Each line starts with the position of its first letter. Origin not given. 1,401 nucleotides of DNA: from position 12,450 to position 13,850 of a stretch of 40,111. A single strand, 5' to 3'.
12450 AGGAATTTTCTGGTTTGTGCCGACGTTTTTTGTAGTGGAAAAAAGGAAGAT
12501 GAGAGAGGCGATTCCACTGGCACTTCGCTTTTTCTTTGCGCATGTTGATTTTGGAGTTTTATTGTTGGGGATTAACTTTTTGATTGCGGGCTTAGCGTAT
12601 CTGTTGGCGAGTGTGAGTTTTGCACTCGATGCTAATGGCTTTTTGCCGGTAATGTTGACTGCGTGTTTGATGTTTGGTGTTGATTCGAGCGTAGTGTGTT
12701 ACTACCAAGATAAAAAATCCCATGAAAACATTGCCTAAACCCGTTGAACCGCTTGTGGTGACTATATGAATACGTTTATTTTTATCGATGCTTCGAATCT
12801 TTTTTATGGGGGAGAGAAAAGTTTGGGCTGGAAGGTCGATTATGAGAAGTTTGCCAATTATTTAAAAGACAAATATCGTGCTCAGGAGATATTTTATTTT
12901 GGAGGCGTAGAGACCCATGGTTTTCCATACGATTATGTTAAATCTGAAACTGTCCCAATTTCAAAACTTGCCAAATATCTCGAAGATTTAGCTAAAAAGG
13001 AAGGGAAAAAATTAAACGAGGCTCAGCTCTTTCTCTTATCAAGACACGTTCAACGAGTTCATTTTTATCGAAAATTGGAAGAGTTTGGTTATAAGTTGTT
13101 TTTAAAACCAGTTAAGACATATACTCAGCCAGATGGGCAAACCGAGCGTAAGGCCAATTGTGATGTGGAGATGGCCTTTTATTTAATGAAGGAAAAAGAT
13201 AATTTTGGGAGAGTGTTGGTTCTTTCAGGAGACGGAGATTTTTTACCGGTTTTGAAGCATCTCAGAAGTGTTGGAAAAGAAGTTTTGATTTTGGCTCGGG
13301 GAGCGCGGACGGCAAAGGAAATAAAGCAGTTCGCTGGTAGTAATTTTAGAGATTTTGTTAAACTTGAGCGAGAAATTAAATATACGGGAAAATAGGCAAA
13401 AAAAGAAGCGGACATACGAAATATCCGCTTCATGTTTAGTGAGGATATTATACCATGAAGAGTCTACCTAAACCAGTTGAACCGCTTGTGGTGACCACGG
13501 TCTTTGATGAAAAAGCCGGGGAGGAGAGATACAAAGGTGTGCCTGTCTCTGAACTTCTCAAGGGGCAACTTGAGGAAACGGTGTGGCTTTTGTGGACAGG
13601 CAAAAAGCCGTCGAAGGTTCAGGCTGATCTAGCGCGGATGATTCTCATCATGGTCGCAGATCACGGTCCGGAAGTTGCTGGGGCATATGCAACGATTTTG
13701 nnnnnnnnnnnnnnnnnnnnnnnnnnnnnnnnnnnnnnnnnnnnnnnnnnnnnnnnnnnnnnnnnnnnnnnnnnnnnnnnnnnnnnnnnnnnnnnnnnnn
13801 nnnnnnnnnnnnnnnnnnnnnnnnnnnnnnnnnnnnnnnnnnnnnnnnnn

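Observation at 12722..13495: NYN-nuclease gene apparently inserted into the first 14 codons of ccl, flanked by a duplicated copy of the ccl 5' end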

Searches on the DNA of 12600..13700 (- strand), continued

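Call 51: search_with_rna_model(model_id=R1, sources=[L003, L005, L006, L007, L008, L009, L010, L011, L012, L013, L014, L017, L018, L023, L025, L026, L027, L028, L030, L031, L035, L039, L044, L047, L048, L054, L056, L063, L064, L065, L071, L072, L073, L075, L076, L077, L079, L088], max_evalue=0.1)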
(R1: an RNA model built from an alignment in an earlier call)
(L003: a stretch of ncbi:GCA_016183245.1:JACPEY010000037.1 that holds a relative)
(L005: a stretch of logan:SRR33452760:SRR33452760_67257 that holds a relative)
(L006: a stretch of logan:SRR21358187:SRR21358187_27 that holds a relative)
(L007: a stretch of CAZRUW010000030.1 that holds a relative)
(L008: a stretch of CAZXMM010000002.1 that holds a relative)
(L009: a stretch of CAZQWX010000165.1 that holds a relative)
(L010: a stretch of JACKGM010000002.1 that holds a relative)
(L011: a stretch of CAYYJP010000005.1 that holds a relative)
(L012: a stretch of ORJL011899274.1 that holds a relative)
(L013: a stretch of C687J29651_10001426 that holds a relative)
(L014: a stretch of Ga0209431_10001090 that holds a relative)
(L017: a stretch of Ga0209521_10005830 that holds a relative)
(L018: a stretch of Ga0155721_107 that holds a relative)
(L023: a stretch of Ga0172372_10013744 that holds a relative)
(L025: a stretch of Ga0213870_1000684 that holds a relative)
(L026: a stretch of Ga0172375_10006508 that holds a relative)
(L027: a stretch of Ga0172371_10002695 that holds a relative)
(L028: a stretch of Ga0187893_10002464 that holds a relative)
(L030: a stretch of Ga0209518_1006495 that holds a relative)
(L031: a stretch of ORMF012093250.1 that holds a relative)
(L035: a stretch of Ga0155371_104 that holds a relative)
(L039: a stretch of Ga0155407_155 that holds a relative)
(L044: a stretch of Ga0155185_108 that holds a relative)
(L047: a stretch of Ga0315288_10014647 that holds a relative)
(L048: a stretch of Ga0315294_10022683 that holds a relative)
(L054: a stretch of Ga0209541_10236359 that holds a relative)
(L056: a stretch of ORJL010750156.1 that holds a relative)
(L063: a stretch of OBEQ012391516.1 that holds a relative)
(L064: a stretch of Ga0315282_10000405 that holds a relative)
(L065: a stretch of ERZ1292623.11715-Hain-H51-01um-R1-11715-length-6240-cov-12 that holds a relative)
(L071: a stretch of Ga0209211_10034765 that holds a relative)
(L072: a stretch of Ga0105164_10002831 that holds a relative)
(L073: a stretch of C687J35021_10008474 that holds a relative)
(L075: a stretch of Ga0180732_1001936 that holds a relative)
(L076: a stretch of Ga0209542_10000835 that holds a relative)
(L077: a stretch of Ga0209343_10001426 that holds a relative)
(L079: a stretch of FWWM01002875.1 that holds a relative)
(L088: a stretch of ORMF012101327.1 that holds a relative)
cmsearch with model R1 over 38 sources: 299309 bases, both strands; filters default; matches with E-value up to 0.1: 30.
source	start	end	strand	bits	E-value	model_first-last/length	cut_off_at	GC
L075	4623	4668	-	69.1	2.9e-11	1-46/46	no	0.35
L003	4668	4713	-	68.7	3.4e-11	1-46/46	no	0.35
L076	4621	4666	-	68.4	3.8e-11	1-46/46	no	0.37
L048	2159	2204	-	67.9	4.8e-11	1-46/46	no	0.41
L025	4616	4661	-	66.8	8.2e-11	1-46/46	no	0.37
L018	4627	4672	-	65.9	1.2e-10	1-46/46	no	0.37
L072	3182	3227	-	64.8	2e-10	1-46/46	no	0.41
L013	4630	4675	-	63.7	3.4e-10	1-46/46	no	0.39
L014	3149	3194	-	63.7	3.4e-10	1-46/46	no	0.39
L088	3517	3562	-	63.5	3.7e-10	1-46/46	no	0.43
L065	4409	4454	-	63.4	3.8e-10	1-46/46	no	0.43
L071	2802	2847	-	63.3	4e-10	1-46/46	no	0.39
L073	3928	3973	-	63.3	4e-10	1-46/46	no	0.39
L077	4622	4667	-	63.3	4e-10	1-46/46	no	0.39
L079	4623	4668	-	63.2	4.3e-10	1-46/46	no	0.41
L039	4619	4664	-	63.1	4.4e-10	1-46/46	no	0.35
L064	4623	4668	-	61.1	1.1e-09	1-46/46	no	0.46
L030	4292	4337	-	60.8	1.3e-09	1-46/46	no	0.41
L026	4628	4673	-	60.5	1.5e-09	1-46/46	no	0.39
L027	3030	3075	-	60.5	1.5e-09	1-46/46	no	0.39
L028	4623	4668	-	60.4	1.5e-09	1-46/46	no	0.43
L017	3617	3662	-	59.7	2.2e-09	1-46/46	no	0.43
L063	1096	1141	-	59.6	2.3e-09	1-46/46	no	0.43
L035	4631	4676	-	58.8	3.2e-09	1-46/46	no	0.41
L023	4642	4687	-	58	4.8e-09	1-46/46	no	0.41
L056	3645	3690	-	56.6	9.1e-09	1-46/46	no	0.46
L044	4619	4664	-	55.5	1.5e-08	1-46/46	no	0.46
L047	4623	4668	-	54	3e-08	1-46/46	no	0.41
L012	3094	3139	-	51.6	9.1e-08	1-46/46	no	0.35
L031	4631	4676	-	50.5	1.5e-07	1-46/46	no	0.37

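Call 79: search_with_rna_model(model_id=R1, source=L097, max_evalue=1)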
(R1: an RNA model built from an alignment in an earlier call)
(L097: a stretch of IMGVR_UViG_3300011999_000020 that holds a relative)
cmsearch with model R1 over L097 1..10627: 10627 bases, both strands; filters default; matches with E-value up to 1: 1.
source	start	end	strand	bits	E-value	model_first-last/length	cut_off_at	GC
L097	5634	5678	-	35.9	4.4e-06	1-46/46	no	0.44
